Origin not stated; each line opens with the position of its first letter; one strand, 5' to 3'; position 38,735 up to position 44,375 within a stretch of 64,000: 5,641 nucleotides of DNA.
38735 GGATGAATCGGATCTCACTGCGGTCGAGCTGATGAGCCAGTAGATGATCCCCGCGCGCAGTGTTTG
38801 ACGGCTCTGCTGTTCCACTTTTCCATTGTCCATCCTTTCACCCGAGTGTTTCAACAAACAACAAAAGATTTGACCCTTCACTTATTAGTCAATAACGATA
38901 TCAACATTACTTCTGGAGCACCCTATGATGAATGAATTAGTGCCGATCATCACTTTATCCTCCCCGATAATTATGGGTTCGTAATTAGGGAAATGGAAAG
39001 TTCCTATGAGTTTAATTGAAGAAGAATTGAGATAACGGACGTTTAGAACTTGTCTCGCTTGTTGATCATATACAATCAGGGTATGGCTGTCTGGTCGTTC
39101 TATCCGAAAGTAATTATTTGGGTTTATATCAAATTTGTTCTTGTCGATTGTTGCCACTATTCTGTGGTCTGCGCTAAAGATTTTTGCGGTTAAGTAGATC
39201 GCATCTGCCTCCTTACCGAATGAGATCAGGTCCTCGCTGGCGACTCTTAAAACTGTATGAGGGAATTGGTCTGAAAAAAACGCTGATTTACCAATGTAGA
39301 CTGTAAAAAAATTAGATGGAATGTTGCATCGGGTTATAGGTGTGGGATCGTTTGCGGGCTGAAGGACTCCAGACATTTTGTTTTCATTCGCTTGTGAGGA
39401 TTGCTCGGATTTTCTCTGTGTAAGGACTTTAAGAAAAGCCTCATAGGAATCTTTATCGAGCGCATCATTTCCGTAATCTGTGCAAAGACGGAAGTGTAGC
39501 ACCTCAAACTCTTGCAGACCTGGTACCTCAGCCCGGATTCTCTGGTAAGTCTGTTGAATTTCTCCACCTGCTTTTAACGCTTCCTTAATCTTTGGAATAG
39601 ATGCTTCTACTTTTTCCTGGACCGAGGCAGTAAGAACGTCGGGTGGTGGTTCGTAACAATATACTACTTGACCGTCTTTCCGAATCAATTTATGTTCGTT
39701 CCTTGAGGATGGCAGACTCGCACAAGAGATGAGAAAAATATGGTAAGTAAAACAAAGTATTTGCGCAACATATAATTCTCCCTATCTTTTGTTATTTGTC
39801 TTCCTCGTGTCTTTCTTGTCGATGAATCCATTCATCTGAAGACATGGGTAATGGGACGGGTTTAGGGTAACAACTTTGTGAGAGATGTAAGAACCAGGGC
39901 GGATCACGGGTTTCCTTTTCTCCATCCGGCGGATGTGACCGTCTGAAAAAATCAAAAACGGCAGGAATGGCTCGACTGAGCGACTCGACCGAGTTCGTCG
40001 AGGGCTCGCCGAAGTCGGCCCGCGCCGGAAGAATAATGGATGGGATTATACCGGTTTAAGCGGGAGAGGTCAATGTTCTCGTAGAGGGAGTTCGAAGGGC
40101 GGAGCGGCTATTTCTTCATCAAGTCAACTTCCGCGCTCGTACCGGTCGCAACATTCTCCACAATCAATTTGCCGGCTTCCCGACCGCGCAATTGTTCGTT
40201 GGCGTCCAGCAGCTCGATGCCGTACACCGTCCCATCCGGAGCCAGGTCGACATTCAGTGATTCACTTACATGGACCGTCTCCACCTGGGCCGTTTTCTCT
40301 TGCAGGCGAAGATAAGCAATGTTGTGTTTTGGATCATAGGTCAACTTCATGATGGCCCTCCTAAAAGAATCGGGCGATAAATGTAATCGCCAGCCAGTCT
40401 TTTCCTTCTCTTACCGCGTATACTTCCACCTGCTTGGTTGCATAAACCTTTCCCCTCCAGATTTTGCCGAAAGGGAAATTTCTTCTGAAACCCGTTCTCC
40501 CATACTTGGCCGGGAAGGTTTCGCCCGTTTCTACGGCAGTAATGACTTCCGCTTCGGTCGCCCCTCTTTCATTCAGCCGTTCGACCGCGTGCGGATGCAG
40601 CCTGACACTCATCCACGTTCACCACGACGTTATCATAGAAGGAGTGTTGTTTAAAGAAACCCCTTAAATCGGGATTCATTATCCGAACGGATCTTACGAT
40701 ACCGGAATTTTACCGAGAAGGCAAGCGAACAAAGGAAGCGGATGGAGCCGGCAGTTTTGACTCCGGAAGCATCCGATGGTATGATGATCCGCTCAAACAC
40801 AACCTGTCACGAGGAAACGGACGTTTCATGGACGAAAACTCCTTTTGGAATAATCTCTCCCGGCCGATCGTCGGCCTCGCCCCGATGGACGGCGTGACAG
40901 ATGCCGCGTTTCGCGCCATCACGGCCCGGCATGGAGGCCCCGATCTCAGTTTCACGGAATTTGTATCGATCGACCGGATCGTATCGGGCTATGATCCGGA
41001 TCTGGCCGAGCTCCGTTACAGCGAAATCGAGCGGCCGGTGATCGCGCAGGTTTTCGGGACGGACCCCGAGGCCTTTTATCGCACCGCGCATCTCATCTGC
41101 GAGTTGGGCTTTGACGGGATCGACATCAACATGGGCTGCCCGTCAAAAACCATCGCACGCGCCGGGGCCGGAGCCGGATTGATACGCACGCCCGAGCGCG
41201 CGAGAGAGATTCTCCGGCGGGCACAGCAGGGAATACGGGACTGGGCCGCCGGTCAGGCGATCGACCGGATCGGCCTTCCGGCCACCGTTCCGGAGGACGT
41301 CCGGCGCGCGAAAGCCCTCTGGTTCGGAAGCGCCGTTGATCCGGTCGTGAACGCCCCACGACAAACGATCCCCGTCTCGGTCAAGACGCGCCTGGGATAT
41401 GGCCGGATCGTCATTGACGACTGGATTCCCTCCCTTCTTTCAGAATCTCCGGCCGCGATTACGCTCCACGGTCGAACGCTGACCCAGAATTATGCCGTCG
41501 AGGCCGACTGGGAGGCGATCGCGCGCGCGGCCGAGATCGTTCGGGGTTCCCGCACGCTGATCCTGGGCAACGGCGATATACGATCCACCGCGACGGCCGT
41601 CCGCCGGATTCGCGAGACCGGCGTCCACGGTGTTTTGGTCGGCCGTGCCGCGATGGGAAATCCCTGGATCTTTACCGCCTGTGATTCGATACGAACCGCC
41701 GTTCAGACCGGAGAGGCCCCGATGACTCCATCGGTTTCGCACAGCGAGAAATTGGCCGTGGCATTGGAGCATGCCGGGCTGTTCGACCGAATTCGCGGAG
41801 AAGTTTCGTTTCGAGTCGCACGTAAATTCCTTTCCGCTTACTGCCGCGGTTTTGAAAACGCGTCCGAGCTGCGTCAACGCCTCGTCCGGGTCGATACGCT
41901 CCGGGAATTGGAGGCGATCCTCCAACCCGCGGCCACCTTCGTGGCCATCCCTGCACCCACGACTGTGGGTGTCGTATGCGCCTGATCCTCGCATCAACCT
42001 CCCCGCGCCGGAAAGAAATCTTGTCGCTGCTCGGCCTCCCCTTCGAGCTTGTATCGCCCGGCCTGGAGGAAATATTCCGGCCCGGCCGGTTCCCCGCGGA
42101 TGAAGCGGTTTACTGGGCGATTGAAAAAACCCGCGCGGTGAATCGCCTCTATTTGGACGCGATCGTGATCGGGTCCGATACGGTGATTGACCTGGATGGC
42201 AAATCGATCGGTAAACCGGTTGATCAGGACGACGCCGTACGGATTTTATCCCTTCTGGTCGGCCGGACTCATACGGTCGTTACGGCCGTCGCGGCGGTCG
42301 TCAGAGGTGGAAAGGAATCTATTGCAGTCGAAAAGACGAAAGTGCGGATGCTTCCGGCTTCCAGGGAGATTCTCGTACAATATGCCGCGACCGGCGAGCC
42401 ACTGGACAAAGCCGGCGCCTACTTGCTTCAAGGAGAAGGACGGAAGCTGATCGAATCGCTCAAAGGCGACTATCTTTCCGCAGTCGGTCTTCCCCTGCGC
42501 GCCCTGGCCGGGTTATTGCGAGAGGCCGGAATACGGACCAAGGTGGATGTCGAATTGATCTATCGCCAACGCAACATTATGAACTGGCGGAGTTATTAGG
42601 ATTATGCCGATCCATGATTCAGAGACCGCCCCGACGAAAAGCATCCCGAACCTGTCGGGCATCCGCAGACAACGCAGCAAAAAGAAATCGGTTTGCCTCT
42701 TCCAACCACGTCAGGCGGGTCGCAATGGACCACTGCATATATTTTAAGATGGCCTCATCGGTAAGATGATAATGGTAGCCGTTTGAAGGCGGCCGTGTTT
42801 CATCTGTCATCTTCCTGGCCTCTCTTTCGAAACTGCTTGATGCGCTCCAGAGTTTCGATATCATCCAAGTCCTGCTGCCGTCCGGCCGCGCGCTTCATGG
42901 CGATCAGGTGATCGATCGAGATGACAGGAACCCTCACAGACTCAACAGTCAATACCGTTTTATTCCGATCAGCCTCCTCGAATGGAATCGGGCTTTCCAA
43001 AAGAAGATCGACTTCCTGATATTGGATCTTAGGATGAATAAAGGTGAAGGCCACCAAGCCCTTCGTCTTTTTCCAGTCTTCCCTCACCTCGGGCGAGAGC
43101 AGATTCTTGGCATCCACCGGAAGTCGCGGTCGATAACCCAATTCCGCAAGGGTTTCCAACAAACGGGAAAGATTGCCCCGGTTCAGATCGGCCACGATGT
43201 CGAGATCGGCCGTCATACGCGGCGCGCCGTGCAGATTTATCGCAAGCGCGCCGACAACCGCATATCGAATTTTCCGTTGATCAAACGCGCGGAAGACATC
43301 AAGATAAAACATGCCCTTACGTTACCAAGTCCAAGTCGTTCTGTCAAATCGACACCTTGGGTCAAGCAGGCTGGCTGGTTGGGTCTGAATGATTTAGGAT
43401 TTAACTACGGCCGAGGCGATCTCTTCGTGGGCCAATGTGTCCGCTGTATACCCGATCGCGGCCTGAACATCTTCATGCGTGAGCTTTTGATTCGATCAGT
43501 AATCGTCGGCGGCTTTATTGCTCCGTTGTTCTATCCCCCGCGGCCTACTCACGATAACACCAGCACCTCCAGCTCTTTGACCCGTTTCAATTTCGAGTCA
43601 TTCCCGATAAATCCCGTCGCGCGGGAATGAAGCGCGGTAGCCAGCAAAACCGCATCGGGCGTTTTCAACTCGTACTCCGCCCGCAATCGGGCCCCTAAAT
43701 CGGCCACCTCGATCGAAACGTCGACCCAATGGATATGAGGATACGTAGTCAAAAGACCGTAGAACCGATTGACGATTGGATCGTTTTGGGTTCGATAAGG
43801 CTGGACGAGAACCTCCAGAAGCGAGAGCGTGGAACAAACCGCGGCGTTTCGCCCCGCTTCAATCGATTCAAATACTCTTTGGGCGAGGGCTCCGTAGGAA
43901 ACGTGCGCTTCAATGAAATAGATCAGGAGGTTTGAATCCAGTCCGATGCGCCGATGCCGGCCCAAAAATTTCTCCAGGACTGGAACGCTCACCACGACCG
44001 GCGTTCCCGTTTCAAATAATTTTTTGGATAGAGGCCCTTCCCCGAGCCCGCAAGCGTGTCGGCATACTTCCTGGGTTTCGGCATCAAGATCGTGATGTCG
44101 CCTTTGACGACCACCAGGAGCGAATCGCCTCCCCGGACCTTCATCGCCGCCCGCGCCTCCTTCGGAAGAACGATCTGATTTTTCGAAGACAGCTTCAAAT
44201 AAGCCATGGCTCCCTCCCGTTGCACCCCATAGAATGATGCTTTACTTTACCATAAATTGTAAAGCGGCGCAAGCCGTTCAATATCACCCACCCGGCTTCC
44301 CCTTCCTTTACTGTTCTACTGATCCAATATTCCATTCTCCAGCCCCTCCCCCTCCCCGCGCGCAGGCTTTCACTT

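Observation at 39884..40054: Two copies of a ~125-nt conserved element, each directly upstream of unrelated low-GC cargo genes and directly downstream of a DUF2283 gene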

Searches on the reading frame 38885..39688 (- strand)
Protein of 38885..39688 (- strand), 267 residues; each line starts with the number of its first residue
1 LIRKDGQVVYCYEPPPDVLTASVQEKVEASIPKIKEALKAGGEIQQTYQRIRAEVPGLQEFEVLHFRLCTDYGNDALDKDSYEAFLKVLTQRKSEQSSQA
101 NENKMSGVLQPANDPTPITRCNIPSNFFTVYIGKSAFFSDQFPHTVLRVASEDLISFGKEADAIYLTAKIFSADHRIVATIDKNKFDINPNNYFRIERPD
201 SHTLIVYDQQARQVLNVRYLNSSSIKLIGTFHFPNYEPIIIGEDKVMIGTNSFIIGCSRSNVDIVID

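Call 23: search_protein_families(library=pfam, max_evalue=0.01, proteins=[window:38885-39688:-])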
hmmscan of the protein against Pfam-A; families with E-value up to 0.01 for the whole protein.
window:38885-39688:- (267 aa): 0 families

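Call 24: search_protein_families(library=ncbifam, max_evalue=0.01, proteins=[window:38885-39688:-])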
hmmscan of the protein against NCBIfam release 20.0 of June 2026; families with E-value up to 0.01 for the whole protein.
window:38885-39688:- (267 aa): 0 families

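Call 27: find_homologous_proteins(query=window:38885-39688:-, max_evalue=0.001)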
Query window:38885-39688:- (267 aa): 14 proteins with E <= 0.001 among 381 candidates.
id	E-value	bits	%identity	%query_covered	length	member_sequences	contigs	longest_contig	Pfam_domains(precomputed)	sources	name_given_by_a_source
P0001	9.6e-175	597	100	100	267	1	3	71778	-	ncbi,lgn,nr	ncbi:MAG: hypothetical protein HY204_03475 [Nitrospirae bacterium]|nr:hypothetical protein [Nitrospi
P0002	2.1e-42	164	51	61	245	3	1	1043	-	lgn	-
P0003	1.6e-40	158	46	66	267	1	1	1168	-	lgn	-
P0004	3.5e-40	156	45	64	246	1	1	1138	-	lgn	-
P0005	2.3e-38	151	53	54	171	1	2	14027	-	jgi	jgi:hypothetical protein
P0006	2.8e-38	150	47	57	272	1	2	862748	-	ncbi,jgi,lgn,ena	ncbi:MAG TPA: hypothetical protein VGC87_03430 [Pyrinomonadaceae bacterium]|jgi:hypothetical protein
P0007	4.3e-36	143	46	55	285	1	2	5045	-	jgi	jgi:hypothetical protein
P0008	5.8e-36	143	45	58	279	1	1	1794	-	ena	-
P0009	6.7e-35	139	43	62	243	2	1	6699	-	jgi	jgi:hypothetical protein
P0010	4.5e-32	130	44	57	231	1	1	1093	-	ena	-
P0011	1.4e-30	125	47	51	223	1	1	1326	-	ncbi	-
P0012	1.0e-29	122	43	62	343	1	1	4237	-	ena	-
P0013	2.8e-22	98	35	58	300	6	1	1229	-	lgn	-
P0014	6.4e-14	70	33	54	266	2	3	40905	-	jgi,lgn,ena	jgi:hypothetical protein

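Call 29: find_encoding_contigs(protein=P0006, flank=4000, max_places=3)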
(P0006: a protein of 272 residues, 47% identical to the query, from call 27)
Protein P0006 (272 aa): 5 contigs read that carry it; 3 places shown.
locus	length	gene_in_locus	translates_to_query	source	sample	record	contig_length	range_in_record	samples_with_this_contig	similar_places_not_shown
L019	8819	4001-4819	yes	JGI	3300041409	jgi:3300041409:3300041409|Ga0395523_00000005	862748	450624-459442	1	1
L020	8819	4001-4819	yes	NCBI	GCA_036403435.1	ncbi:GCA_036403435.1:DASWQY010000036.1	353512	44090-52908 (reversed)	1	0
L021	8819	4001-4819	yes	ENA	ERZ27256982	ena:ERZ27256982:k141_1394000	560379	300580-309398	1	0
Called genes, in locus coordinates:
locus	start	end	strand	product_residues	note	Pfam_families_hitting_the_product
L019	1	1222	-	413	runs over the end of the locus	-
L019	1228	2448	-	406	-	PF04434:SWIM (weak), PF01609:DDE_Tnp_1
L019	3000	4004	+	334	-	-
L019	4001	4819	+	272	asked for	-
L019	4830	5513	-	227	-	PF01609:DDE_Tnp_1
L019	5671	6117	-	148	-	-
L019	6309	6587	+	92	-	-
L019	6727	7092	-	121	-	-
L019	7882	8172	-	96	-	-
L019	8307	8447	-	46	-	-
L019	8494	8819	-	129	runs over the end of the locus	PF00072:Response_reg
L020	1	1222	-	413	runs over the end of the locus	-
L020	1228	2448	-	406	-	PF04434:SWIM (weak), PF01609:DDE_Tnp_1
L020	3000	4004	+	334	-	-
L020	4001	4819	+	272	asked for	-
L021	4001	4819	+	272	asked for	-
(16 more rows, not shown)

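Call 30: find_encoding_contigs(protein=P0005, flank=4000, max_places=3)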
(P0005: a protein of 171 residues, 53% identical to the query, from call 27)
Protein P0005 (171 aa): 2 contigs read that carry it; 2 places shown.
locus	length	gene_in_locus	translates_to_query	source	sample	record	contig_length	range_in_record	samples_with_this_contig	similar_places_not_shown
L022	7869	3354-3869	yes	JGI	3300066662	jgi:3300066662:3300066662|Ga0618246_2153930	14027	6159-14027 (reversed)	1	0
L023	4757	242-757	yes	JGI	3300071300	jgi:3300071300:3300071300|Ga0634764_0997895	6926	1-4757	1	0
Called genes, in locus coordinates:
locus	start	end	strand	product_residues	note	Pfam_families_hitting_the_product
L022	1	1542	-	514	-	?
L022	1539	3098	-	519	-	-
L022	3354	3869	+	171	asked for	-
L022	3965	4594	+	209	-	-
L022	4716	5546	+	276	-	-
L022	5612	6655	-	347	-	PF02899:Phage_int_SAM_1, PF13495:Phage_int_SAM_4 (faint), PF00589:Phage_integrase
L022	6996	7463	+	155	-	-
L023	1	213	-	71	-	?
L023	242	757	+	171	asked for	-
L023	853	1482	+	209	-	-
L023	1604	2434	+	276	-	-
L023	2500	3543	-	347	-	PF02899:Phage_int_SAM_1, PF13495:Phage_int_SAM_4 (faint), PF00589:Phage_integrase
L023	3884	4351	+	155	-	-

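Call 68: search_protein_families(library=padloc, max_evalue=0.01, proteins=[window:38885-39688:-])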
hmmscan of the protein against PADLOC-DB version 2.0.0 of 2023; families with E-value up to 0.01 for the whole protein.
window:38885-39688:- (267 aa): 0 families
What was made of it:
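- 38885..39771 (-): Cargo A: low-GC exported-protein gene, probably frameshifted. Signal-like start at 39771-39685; 267-aa ORF at 39688-38885. No Pfam, NCBIfam or PADLOC match (calls 23, 24, 68).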

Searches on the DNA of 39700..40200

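Call 8: search_rna_families(source=window, start=39700, end=40200, threshold=evalue, max_evalue=10, show_alignments=3)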
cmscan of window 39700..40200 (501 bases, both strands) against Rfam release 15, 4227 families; matches with E-value up to 10: 2.
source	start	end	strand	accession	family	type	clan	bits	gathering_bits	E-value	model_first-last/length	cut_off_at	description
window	39712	39808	-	RF02436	SpF43_sRNA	Gene; sRNA;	-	16.2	70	2.5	1-99/99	no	Streptococcus sRNA SpF43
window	39999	40041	+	RF02523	ROSE_3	Cis-reg; thermoregulator;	-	12.8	43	6.3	1-69/69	no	Repression of heat shock gene expression (ROSE) element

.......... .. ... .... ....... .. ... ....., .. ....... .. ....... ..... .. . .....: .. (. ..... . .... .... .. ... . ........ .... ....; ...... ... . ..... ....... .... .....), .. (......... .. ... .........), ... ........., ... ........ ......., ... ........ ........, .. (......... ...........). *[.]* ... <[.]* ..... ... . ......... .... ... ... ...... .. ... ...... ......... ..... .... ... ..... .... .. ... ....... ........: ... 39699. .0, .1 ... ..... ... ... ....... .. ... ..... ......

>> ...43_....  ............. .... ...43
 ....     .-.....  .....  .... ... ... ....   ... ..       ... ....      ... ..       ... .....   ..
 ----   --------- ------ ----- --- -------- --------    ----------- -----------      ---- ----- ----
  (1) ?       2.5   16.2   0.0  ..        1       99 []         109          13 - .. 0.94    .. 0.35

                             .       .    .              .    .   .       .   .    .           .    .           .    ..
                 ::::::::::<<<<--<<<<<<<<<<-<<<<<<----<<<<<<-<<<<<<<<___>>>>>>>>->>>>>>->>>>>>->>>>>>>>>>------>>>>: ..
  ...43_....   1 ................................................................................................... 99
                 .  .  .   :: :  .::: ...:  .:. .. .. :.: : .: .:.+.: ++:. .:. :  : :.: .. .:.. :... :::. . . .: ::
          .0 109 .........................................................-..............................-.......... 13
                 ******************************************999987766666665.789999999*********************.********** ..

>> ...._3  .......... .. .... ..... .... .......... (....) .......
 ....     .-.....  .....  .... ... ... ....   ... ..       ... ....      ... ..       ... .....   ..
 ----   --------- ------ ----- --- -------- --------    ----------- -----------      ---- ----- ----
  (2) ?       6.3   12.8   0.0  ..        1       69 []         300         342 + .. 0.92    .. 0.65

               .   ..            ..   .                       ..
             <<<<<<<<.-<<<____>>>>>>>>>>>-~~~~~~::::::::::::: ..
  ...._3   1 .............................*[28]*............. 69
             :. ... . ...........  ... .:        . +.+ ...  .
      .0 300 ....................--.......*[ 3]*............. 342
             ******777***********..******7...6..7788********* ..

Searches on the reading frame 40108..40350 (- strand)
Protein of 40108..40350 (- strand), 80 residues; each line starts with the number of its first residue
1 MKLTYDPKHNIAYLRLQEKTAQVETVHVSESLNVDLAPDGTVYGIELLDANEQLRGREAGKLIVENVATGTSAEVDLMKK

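Call 17: find_encoding_contigs(protein=window:40108-40350:-, flank=10000, max_places=10)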
Protein window:40108-40350:- (80 aa): 2 contigs read that carry it; 2 places shown.
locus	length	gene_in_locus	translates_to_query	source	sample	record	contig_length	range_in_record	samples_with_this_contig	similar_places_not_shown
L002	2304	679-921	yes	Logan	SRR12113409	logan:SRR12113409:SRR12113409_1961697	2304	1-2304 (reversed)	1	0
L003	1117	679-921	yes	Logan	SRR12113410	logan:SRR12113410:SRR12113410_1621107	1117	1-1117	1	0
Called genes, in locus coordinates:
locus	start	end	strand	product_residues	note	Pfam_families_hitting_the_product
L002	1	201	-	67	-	?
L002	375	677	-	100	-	-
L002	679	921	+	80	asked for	PF10049:DUF2283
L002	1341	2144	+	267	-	-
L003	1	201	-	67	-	?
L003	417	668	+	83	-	-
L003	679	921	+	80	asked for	PF10049:DUF2283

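Call 23: search_protein_families(library=pfam, max_evalue=0.01, proteins=[window:40108-40350:-])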
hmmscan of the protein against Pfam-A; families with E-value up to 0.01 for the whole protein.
window:40108-40350:- (80 aa): 1 family
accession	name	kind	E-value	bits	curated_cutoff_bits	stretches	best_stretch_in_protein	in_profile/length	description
PF10049.14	DUF2283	-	1.5e-11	44.7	23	1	2-50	1-48/49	Protein of unknown function (DUF2283)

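Call 24: search_protein_families(library=ncbifam, max_evalue=0.01, proteins=[window:40108-40350:-])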
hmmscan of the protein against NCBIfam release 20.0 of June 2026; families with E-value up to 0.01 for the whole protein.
window:40108-40350:- (80 aa): 0 families

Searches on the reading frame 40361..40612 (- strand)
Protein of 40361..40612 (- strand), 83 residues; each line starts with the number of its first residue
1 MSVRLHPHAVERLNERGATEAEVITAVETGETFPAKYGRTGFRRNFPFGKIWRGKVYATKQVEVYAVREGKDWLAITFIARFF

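Call 23: search_protein_families(library=pfam, max_evalue=0.01, proteins=[window:40361-40612:-])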
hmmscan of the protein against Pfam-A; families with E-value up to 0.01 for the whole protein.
window:40361-40612:- (83 aa): 1 family
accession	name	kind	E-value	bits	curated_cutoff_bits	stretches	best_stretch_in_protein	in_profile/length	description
PF14076.12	DUF4258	-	0.00042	21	25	1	7-38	3-34/71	Domain of unknown function (DUF4258)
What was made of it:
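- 40108..40612 (-): TA module A: DUF4258-like toxin (40612-40361) and DUF2283-A antitoxin (40350-40108). Pfam (call 23)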

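Call 24: search_protein_families(library=ncbifam, max_evalue=0.01, proteins=[window:40361-40612:-])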
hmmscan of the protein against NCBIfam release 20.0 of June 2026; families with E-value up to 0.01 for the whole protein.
window:40361-40612:- (83 aa): 0 families

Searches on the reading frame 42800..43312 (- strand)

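Call 23: search_protein_families(library=pfam, max_evalue=0.01, proteins=[window:42800-43312:-])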
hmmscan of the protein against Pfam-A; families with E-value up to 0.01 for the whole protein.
window:42800-43312:- (170 aa): 4 families
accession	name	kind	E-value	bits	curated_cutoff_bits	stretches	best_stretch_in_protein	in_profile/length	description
PF19502.5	DUF6036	-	4.4e-06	27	23.6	1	12-156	17-119/164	Nucleotidyltransferase of unknown function (DUF6036)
PF10706.15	Aminoglyc_resit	-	4e-05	24.2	21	1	5-151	4-145/149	Aminoglycoside-2''-adenylyltransferase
PF08843.17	AbiEii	-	9.5e-05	22.9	22.5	1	13-142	11-147/238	Nucleotidyl transferase AbiEii toxin, Type IV TA system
PF09970.15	DUF2204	-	0.0044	17.1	20.3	0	121-159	110-148/181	Nucleotidyl transferase of unknown function (DUF2204)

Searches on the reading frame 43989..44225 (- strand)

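Call 24: search_protein_families(library=ncbifam, max_evalue=0.01, proteins=[window:43989-44225:-])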
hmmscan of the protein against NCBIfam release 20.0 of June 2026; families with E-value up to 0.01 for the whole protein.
window:43989-44225:- (78 aa): 2 families
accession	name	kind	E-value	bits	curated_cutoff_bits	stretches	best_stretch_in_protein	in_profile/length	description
TIGR01439.1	lp_hng_hel_AbrB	domain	6.1e-09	35.5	28.3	1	11-50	3-43/44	transcriptional regulator, AbrB family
NF040962.1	near_HgcAB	equivalog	2e-05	24.3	70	1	10-40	8-38/70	HgcAB-associated protein HgcC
